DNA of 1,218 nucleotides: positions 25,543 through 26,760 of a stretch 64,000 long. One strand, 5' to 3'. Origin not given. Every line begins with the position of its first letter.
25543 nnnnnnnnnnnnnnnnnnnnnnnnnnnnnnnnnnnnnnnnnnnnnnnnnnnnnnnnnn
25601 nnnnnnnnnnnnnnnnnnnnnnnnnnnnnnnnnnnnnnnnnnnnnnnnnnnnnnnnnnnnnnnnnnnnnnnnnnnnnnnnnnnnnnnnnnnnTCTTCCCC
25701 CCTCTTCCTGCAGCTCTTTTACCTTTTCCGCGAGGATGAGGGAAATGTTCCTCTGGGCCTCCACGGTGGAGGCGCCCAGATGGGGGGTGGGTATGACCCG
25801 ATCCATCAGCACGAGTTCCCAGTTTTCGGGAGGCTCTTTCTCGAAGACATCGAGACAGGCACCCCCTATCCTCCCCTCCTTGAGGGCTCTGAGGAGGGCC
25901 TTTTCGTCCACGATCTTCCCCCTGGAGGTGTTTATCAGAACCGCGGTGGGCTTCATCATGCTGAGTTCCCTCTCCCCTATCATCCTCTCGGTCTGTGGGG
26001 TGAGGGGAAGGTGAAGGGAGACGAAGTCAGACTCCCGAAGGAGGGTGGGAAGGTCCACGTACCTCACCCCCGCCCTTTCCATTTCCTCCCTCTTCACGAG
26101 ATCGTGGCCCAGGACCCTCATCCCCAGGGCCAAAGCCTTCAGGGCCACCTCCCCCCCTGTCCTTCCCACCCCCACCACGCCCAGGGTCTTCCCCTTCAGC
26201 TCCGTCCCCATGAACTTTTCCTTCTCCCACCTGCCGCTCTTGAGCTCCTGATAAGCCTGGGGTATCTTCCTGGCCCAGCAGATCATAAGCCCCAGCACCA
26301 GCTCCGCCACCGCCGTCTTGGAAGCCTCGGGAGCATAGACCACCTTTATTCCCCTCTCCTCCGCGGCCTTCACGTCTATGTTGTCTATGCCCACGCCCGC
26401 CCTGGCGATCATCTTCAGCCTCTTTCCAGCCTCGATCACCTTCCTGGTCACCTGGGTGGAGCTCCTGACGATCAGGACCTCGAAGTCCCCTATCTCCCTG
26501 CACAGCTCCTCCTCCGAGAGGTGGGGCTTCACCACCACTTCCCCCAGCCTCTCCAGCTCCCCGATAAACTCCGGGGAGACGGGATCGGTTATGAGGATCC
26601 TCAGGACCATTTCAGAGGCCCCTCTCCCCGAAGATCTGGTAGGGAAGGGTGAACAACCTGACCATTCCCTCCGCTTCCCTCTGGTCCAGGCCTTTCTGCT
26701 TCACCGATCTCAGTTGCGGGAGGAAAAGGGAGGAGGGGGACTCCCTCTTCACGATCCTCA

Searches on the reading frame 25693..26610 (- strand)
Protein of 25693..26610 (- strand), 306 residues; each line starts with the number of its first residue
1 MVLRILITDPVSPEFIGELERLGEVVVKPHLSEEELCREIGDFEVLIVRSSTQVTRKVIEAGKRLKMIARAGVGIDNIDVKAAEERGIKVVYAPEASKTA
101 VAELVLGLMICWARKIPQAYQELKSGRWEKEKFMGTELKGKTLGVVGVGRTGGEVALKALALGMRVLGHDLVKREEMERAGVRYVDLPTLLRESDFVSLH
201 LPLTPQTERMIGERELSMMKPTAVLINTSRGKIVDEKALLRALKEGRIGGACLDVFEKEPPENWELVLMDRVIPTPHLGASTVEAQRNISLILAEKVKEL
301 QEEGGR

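Call 53: search_protein_families(library=pfam, proteins=[window:25693-26610:-], max_evalue=0.00001)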
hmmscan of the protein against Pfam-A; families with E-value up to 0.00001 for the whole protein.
window:25693-26610:- (306 aa): 2 families
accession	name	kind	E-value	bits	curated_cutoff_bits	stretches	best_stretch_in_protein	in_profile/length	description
PF02826.25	2-Hacid_dh_C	-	1e-62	211.1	25.1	1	106-279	1-178/178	D-isomer specific 2-hydroxyacid dehydrogenase, NAD binding domain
PF00389.36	2-Hacid_dh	-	3.6e-35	121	24.6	1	5-300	1-123/134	D-isomer specific 2-hydroxyacid dehydrogenase, catalytic domain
